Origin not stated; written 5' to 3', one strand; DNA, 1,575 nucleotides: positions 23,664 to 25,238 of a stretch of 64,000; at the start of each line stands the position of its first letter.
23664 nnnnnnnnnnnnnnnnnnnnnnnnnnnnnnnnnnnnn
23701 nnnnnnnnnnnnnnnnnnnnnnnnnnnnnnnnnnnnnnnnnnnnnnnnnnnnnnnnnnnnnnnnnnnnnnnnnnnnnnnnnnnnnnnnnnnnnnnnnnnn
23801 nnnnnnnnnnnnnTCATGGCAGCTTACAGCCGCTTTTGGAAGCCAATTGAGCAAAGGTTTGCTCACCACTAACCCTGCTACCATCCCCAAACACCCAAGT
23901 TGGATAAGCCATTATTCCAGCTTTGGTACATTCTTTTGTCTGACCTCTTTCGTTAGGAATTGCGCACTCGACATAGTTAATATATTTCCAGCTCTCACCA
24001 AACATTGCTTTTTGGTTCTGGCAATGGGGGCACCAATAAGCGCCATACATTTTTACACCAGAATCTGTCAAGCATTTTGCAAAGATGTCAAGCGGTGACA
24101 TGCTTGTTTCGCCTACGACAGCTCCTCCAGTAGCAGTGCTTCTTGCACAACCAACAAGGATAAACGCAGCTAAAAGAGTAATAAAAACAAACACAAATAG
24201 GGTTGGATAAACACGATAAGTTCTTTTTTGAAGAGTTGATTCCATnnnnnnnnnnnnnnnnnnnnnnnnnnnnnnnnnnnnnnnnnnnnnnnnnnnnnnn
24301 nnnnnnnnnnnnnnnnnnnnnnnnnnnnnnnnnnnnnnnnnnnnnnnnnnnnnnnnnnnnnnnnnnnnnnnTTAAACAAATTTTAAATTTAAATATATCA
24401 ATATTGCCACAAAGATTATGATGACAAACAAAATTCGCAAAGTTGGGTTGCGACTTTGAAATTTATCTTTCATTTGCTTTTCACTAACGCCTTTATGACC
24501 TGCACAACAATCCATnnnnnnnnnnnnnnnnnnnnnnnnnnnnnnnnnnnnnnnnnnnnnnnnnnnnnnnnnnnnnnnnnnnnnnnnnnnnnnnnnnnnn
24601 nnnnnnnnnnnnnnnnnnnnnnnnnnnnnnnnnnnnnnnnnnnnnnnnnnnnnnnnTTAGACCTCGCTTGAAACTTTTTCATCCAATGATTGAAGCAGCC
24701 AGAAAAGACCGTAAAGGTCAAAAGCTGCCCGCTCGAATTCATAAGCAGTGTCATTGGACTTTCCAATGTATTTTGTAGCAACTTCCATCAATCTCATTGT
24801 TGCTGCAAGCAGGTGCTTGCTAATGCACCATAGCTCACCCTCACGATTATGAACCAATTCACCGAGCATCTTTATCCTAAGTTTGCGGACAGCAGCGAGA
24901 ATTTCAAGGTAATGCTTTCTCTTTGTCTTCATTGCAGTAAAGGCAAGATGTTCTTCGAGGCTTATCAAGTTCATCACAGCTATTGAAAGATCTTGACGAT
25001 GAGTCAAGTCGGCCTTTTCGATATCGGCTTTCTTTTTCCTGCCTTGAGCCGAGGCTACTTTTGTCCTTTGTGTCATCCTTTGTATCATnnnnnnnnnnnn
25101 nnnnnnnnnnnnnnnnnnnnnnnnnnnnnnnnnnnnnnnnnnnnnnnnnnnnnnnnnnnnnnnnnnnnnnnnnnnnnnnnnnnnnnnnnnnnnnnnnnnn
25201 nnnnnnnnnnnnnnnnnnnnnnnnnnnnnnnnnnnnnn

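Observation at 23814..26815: Cluster of cysteine-motif proteins: CPHC thioredoxin-like lipoprotein, MDCCAGH mini-protein, CPLC membrane protein, Cys-rich secreted protein, membrane-tethered regulator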

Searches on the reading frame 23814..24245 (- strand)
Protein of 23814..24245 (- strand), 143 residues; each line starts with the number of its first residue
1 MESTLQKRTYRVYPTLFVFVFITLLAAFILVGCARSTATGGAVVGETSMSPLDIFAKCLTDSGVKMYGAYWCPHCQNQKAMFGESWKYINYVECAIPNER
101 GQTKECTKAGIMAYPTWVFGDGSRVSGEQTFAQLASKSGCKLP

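Call 3: search_protein_families(library=pfam, proteins=[window:23814-24245:-], max_evalue=1)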
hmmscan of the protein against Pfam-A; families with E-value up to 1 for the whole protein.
window:23814-24245:- (143 aa): 6 families
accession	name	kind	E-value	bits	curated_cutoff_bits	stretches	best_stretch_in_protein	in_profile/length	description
PF00085.26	Thioredoxin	-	0.0003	21.2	23.5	1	67-124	25-83/103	Thioredoxin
PF17180.10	Zn_ribbon_3CxxC_2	-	0.022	15.3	27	1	66-94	3-29/45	Zinc-binding domain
PF06827.20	zf-FPG_IleRS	-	0.032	14.5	21.3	1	66-77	16-29/30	Zinc finger found in FPG and IleRS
PF13098.12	Thioredoxin_2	-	0.058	14.2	27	1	71-135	16-101/104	Thioredoxin-like domain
PF02402.22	Lysis_col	-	0.069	13.5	27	1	18-34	7-23/49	Lysis protein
PF13192.12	Thioredoxin_3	-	0.14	12.7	24.8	1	72-128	10-64/76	Thioredoxin domain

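Call 4: search_protein_families(library=ncbifam, proteins=[window:23814-24245:-], max_evalue=1)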
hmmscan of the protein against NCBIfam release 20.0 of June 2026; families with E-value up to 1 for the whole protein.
window:23814-24245:- (143 aa): 6 families
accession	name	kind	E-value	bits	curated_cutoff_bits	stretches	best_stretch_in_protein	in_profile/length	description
TIGR02196.1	GlrX_YruB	hypoth_equivalog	6.6e-05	23.3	88.55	1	64-127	2-63/74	glutaredoxin-like protein, YruB-family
TIGR02200.1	GlrX_actino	hypoth_equivalog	0.0025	18.2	89.5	1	64-124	2-62/77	mycoredoxin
NF007923.0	PRK10638.1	equivalog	0.0044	17.1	129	1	64-139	4-77/83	glutaredoxin 3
TIGR02181.1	GRX_bact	equivalog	0.024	14.9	90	1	64-136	1-72/80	glutaredoxin 3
TIGR00411.1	redox_disulf_1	equivalog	0.095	12.8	92.75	1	65-127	4-67/82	MJ0307 family thioredoxin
TIGR01126.1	pdi_dom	equivalog_domain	0.099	12.9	107.2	1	67-121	21-79/105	protein disulfide-isomerase domain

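Call 60: search_solved_structures(query=window:23814-24245:-, max_evalue=1, show_alignments=1)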
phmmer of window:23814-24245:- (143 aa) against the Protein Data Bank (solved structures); distinct sequences matched with E-value up to 1: 21.
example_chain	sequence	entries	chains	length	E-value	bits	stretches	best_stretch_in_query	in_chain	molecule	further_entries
3kp9_A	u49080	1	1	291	1.2e-21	80.2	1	27-141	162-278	VKORC1/thioredoxin domain protein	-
4nv2_A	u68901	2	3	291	1.2e-21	80.2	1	27-141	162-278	VKORC1/thioredoxin domain protein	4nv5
3kp8_A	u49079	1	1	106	1.7e-21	79.7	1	56-141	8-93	VKORC1/thioredoxin domain protein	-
4nv6_A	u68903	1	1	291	2.1e-20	76.2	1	27-141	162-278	VKORC1/thioredoxin domain protein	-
9sqm_E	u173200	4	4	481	0.0016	21.4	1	67-125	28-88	Protein disulfide-isomerase A3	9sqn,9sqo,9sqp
6eny_D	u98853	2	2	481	0.0041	20.1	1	67-125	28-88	Protein disulfide-isomerase A3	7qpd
7c10_A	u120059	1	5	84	0.011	18.7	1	65-117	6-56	Glutaredoxin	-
2alb_A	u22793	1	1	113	0.02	17.9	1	67-125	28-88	Protein disulfide-isomerase A3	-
1fov_A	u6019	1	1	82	0.11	15.5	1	63-139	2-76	GLUTAREDOXIN 3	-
1fo5_A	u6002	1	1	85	0.15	15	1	64-127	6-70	THIOREDOXIN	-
2oe0_A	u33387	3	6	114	0.18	14.7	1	64-128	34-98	Thioredoxin-3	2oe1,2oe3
3wgd_A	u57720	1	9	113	0.25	14.3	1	64-122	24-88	Thioredoxin domain-containing protein 5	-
7c12_A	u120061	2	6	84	0.29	14.1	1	65-117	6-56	Glutaredoxin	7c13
1trs_A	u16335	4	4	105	0.45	13.5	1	66-128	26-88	THIOREDOXIN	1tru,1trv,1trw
3aps_A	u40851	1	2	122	0.59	13.1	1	67-117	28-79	DnaJ homolog subfamily C member 10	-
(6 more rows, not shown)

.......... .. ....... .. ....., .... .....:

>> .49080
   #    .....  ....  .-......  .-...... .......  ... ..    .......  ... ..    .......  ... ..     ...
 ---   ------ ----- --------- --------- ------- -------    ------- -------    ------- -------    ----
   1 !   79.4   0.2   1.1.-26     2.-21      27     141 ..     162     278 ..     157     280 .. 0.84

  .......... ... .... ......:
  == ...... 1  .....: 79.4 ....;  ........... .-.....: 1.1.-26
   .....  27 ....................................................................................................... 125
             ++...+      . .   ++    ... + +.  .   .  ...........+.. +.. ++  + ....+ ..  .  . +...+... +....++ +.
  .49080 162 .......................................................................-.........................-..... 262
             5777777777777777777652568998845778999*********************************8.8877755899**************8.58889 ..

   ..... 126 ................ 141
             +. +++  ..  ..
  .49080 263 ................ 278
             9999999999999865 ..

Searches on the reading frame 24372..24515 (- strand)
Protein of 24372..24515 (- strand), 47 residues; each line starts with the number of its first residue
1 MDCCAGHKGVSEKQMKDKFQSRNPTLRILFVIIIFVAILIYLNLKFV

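Call 3: search_protein_families(library=pfam, proteins=[window:24372-24515:-], max_evalue=1)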
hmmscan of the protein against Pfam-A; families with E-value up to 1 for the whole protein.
window:24372-24515:- (47 aa): 1 family
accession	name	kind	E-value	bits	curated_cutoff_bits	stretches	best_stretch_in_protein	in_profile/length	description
PF13789.11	DUF4181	-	0.0095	16.8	25.4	1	9-45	21-57/108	Domain of unknown function (DUF4181)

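Call 4: search_protein_families(library=ncbifam, proteins=[window:24372-24515:-], max_evalue=1)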
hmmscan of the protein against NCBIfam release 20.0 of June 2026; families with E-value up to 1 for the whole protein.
window:24372-24515:- (47 aa): 0 families

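Call 72: list_cluster_members(proteins=[window:24372-24515:-, window:24565-24654:-, window:23814-24245:-, window:26303-26815:-])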
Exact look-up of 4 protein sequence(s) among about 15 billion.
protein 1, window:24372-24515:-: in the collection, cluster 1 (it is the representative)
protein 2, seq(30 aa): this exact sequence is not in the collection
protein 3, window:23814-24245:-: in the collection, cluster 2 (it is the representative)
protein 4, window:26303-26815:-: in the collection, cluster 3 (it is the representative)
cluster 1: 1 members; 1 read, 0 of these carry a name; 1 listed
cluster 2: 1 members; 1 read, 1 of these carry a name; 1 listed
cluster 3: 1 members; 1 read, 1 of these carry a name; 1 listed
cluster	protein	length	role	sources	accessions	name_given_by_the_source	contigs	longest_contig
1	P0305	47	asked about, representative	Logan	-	-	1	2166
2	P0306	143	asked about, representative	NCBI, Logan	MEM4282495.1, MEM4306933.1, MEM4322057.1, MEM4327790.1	MAG: hypothetical protein QXU88_02595 [Candidatus Woesearchaeota archaeon]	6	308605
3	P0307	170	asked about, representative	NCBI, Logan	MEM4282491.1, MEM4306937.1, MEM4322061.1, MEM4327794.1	MAG: MarR family transcriptional regulator [Candidatus Woesearchaeota archaeon]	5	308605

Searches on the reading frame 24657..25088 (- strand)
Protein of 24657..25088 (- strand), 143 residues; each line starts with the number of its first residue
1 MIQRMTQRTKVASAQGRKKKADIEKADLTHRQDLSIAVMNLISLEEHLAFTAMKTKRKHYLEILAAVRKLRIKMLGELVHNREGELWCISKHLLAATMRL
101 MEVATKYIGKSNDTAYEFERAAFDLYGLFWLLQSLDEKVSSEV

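Call 3: search_protein_families(library=pfam, proteins=[window:24657-25088:-], max_evalue=1)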
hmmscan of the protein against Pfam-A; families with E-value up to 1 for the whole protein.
window:24657-25088:- (143 aa): 0 families

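Call 4: search_protein_families(library=ncbifam, proteins=[window:24657-25088:-], max_evalue=1)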
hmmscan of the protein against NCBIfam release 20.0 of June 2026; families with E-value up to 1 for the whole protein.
window:24657-25088:- (143 aa): 0 families

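Call 26: find_homologous_proteins(query=window:24657-25088:-)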
Query window:24657-25088:- (143 aa): 1558 proteins with E <= 0.001 among 1573 candidates; the best 120 are listed.
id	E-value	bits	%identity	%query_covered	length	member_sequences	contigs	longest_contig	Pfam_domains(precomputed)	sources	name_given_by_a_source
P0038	1.1e-82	292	100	97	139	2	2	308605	-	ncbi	ncbi:MAG: hypothetical protein QXU88_02600 [Candidatus Woesearchaeota archaeon]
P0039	1.6e-56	208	80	85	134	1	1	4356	-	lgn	-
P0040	8.8e-53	196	76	83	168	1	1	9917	-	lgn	-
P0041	9.9e-53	195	70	84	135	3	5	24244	-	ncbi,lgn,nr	ncbi:hypothetical protein HY498_04590 [Candidatus Woesearchaeota archaeon]|nr:hypothetical protein [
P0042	1.6e-51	192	77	80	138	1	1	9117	-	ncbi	-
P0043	1.5e-49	185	77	80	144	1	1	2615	-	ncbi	-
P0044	2.5e-48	181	74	79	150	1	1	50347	-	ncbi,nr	ncbi:hypothetical protein HY642_01665 [Candidatus Woesearchaeota archaeon]|nr:hypothetical protein [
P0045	9.6e-47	176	71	80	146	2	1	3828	-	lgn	-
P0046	2.0e-46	175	64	92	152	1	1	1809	-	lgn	-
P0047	4.9e-46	174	69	83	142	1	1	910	-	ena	-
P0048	3.4e-45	171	68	80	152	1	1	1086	-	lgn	-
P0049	7.6e-45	170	70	81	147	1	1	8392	-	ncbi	-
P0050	7.7e-45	170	70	81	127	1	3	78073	-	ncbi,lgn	-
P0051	1.9e-44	169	68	80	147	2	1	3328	-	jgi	-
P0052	4.2e-44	168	71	79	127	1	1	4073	-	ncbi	-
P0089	6.9e-40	154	67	78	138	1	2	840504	-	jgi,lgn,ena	jgi:hypothetical protein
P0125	1.3e-35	140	58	83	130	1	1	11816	-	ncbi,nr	ncbi:hypothetical protein A3K63_01545 [Candidatus Micrarchaeota archaeon RBG_16_49_10]|nr:MAG: hypot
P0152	9.4e-32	128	52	82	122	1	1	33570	-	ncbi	-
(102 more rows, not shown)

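Call 27: find_encoding_contigs(protein=P0125, flank=5000, max_places=2)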
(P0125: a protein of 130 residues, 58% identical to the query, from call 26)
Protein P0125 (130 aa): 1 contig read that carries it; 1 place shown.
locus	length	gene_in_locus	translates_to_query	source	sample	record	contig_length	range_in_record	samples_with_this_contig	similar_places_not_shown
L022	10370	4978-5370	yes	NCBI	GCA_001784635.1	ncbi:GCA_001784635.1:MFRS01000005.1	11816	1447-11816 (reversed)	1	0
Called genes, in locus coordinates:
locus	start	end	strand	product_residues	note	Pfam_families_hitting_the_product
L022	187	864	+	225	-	PF00578:AhpC-TSA, PF08534:Redoxin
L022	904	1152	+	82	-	-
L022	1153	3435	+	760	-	PF04945:YHS, PF24273:TRASH_HVO_1752_C (faint), PF04945:YHS, PF00122:E1-E2_ATPase, PF00702:Hydrolase, PF08282:Hydrolase_3 (faint)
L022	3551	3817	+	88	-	-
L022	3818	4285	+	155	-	-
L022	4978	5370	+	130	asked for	-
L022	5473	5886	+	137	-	-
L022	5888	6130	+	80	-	-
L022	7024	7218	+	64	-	-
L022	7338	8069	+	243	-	-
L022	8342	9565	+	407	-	PF00266:Aminotran_5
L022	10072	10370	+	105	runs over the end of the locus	-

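Call 28: find_encoding_contigs(protein=P0089, flank=5000, max_places=2)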
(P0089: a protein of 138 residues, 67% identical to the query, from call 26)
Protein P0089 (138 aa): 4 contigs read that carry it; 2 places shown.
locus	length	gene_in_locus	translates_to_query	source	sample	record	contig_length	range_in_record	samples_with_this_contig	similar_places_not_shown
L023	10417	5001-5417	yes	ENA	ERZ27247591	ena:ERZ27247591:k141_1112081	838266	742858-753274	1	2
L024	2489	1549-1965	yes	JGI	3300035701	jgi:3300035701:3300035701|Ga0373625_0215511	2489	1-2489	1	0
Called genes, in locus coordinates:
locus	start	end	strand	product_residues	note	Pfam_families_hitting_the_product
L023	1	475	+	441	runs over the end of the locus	PF10633:NPCBM_assoc (faint)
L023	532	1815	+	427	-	PF12704:MacB_PCD, PF02687:FtsX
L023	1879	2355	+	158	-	-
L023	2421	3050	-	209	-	-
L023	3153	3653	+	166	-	PF01978:TrmB (weak), PF24034:DUF7343, PF01047:MarR (weak), PF13412:HTH_24 (weak), PF12802:MarR_2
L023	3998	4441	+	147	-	-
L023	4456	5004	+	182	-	-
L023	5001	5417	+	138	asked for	-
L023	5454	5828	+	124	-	-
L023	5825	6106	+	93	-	-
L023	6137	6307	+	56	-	-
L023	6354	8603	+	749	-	PF19335:HMBD, PF00122:E1-E2_ATPase, PF00702:Hydrolase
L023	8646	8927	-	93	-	-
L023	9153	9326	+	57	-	-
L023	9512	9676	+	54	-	-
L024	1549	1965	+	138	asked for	-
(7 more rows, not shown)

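Call 29: find_encoding_contigs(protein=P0152, flank=5000, max_places=2)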
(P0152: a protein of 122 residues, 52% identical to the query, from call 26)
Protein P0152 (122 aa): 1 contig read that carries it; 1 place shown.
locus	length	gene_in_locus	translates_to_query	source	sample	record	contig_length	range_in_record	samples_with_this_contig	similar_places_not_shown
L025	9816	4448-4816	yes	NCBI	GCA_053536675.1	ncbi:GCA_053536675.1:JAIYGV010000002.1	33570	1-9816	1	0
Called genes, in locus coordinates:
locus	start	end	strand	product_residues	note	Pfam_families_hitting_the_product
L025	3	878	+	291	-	?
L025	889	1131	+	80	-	PF13192:Thioredoxin_3 (weak), PF00462:Glutaredoxin, PF13417:GST_N_3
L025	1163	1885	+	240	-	PF12740:PETase (weak), PF01738:DLH, PF00561:Abhydrolase_1, PF12146:Hydrolase_4, PF12697:Abhydrolase_6, PF00326:Peptidase_S9 (weak)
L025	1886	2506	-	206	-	-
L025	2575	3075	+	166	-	PF12802:MarR_2 (weak), PF24034:DUF7343, PF01047:MarR (weak)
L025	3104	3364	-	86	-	-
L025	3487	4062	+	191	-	-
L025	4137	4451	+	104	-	-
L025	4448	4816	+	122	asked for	-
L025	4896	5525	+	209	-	-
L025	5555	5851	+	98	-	-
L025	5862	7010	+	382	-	PF13386:DsbD_2 (faint), PF02683:DsbD_TM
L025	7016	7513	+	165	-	-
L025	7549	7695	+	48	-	PF04945:YHS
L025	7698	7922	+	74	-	PF05768:Glrx-like (weak), PF13192:Thioredoxin_3, PF00462:Glutaredoxin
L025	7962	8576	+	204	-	PF04945:YHS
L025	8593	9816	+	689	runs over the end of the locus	PF04945:YHS, PF00122:E1-E2_ATPase, PF00702:Hydrolase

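Call 36: search_solved_structures(query=A2, max_evalue=10)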
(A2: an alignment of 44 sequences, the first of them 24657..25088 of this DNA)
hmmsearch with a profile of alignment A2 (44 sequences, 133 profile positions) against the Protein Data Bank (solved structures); distinct sequences matched with E-value up to 10: 1.
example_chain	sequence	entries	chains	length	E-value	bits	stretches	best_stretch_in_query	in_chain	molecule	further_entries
9k8e_A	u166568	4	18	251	8.1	9.6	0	23-110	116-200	Cage-t32-Zn1-HEHE-35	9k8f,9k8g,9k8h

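Call 42: predict_structure(alignment_id=A2)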
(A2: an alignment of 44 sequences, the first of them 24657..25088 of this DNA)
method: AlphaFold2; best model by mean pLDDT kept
length: 143 residues; sequences in the alignment: 44
mean_pLDDT: 85.7   pTM: 0.71
mean pLDDT of the five models: 85.7, 85.4, 84.6, 83.3, 83.1
residues with pLDDT >= 90: 94; 70-90: 14; 50-70: 32; < 50: 3
segments of 3 or more residues with pLDDT < 50: 141-143
pLDDT, mean of each block of 10 residues (from residue 1): 59 60 68 95 96 97 98 92 85 96 97 98 97 74 44
secondary structure, 60 per line:
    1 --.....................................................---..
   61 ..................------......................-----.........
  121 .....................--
elements in order: H3-55 H59-78 H85-106 H112-141
